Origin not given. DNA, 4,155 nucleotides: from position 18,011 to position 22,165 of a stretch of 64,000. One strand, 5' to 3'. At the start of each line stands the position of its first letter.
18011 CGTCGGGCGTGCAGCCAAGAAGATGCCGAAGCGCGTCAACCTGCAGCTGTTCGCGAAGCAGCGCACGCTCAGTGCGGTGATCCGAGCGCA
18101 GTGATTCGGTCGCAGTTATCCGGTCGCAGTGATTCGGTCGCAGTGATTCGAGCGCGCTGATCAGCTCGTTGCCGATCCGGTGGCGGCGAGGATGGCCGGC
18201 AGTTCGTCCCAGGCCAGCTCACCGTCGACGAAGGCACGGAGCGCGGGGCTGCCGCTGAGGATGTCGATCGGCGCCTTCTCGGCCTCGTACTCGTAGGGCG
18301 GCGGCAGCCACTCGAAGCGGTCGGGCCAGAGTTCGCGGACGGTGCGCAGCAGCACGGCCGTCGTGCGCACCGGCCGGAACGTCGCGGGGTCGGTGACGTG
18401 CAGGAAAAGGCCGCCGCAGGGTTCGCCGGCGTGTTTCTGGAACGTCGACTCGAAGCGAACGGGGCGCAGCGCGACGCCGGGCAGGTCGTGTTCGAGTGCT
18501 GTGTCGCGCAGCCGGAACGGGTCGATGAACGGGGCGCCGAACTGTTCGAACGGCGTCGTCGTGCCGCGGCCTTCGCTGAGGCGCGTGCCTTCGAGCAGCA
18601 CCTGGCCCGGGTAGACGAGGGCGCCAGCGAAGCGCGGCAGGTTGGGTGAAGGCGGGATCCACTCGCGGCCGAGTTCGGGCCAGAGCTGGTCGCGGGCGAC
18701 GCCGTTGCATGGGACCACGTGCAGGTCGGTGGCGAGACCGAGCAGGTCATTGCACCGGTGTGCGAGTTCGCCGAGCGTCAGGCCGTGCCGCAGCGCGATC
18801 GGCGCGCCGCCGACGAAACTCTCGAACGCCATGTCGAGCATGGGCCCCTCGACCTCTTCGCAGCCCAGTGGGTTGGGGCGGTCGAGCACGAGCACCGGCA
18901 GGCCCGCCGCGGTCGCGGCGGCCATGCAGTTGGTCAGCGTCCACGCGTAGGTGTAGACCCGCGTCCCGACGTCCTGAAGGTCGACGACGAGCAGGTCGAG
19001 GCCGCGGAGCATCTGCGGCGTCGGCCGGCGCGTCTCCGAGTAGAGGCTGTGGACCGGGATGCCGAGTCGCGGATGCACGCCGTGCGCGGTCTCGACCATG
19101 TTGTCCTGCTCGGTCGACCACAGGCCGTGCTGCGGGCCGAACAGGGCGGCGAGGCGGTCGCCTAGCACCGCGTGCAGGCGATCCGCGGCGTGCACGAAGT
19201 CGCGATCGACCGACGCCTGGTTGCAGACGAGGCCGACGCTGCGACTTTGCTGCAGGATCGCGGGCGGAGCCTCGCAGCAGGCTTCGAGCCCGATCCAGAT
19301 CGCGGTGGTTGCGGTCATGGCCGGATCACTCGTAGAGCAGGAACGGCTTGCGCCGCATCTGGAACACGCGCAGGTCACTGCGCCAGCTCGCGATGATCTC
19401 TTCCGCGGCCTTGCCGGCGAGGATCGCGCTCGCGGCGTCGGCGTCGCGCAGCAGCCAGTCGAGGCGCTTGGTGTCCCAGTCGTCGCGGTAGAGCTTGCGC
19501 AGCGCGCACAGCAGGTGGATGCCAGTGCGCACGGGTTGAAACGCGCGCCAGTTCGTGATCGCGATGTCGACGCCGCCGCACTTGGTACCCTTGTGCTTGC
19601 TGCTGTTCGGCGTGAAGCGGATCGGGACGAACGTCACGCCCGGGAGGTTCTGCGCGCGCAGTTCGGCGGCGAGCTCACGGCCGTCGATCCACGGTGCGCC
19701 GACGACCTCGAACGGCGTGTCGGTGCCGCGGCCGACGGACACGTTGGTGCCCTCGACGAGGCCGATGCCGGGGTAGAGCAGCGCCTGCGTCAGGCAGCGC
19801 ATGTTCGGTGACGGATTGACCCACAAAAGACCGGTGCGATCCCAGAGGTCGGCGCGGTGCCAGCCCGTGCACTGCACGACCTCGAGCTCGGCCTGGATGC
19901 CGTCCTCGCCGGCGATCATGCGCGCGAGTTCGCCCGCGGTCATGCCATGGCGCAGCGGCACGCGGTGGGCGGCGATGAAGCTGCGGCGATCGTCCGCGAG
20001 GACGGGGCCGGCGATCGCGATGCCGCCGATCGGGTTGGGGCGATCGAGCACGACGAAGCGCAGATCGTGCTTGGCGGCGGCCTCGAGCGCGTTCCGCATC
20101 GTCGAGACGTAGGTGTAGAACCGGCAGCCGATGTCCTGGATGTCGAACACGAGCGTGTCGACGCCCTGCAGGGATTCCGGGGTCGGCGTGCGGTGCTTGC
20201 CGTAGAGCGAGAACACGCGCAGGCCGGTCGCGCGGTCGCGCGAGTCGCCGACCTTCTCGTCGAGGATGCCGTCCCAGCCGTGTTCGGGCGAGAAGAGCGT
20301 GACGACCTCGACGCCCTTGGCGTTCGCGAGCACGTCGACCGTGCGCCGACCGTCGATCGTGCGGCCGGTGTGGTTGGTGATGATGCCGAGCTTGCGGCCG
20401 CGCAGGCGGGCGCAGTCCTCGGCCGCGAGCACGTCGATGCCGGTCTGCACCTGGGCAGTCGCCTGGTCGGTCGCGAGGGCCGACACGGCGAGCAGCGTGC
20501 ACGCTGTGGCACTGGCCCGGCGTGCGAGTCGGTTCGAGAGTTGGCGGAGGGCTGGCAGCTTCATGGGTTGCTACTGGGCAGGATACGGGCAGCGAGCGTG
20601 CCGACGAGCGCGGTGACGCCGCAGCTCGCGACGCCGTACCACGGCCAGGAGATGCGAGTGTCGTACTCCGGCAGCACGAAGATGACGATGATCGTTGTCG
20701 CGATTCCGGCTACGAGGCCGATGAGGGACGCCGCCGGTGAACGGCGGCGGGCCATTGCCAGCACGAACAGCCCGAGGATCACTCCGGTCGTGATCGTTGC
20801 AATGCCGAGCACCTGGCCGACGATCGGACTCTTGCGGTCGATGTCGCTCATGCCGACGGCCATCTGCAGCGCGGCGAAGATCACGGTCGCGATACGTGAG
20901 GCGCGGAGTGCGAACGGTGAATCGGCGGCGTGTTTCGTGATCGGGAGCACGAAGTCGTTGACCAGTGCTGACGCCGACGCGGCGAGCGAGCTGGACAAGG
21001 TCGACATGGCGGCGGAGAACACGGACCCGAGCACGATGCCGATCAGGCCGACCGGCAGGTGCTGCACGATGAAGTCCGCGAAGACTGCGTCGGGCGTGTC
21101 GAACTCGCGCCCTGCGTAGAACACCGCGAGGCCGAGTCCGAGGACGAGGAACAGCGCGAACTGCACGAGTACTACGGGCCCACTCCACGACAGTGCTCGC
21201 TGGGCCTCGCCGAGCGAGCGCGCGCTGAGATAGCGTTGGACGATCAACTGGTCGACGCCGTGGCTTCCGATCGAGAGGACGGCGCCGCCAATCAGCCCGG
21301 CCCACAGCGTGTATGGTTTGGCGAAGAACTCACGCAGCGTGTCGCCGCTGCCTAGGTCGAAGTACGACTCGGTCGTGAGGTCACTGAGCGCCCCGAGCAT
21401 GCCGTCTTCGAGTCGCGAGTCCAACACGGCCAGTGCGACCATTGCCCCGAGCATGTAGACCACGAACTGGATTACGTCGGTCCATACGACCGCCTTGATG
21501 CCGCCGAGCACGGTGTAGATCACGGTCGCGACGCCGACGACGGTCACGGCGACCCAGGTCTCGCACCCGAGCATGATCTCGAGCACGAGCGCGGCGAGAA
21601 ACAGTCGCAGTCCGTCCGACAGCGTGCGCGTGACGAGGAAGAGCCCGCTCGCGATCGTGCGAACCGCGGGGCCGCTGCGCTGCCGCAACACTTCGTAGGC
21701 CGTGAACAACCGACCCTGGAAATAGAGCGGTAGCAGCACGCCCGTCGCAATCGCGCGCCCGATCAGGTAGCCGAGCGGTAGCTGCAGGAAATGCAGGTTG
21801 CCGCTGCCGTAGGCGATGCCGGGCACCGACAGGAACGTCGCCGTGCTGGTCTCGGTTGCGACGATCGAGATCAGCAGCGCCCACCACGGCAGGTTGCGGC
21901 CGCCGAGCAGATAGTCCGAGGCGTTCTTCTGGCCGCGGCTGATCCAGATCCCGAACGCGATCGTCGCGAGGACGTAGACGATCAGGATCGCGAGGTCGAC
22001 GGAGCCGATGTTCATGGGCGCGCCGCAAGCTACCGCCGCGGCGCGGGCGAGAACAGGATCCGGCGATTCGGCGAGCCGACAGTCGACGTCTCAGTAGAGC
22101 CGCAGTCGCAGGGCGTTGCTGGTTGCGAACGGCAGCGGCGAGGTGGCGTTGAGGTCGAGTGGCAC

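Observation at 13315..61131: Gln at the predicted +1 position of essentially every Sec-type signal peptide in the window (a Q-rule)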

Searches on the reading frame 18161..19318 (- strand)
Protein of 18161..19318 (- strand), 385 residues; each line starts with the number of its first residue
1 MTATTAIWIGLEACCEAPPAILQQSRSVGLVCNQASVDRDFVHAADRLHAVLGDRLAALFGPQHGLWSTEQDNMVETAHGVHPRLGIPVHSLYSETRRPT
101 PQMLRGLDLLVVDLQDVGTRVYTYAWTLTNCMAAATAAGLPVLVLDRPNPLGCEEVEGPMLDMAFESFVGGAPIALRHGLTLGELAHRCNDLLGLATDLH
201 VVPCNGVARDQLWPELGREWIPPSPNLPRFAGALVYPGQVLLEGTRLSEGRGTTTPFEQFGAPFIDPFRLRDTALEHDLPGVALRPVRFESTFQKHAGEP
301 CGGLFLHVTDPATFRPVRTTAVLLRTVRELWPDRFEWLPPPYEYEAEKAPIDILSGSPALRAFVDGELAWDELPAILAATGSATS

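Call 67: search_protein_families(library=pfam, proteins=[window:18161-19318:-], max_evalue=0.00001)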
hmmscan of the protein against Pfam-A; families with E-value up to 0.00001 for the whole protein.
window:18161-19318:- (385 aa): 2 families
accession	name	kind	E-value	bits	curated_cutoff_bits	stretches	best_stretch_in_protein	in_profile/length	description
PF07075.17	NamZ_N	-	6e-74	248.3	26.9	1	28-230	1-202/203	Exo-beta-N-acetylmuramidase NamZ, N-terminal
PF20732.2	NamZ_C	-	2e-40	139.5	25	1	234-375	1-133/152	Exo-beta-N-acetylmuramidase NamZ, C-terminal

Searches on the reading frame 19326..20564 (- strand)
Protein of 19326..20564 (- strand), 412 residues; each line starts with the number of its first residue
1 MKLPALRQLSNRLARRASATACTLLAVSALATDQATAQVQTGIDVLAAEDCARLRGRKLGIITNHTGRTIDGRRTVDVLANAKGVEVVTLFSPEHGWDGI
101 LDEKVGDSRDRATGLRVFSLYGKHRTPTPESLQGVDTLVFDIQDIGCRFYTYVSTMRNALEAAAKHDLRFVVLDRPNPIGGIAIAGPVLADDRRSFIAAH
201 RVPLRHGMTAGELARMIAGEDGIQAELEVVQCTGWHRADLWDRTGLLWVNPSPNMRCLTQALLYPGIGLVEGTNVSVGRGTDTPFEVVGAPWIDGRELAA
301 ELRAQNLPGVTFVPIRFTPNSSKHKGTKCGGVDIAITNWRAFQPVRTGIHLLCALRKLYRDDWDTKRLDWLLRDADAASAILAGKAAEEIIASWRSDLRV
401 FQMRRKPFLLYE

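Call 8: search_protein_families(library=pfam, proteins=[window:19326-20564:-])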
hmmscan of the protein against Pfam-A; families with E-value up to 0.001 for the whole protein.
window:19326-20564:- (412 aa): 2 families
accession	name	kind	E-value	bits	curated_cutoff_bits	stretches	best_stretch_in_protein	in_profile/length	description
PF07075.17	NamZ_N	-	2.8e-78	262.4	26.9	1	60-256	2-200/203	Exo-beta-N-acetylmuramidase NamZ, N-terminal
PF20732.2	NamZ_C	-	7.2e-52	176.6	25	1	262-411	1-152/152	Exo-beta-N-acetylmuramidase NamZ, C-terminal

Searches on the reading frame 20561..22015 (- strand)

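Call 67: search_protein_families(library=pfam, proteins=[window:20561-22015:-], max_evalue=0.00001)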
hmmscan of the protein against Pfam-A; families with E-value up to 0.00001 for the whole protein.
window:20561-22015:- (484 aa): 1 family
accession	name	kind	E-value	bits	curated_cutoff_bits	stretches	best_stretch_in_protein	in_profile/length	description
PF00474.23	SSF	-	8.8e-39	134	22.8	1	35-426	1-394/406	Sodium:solute symporter family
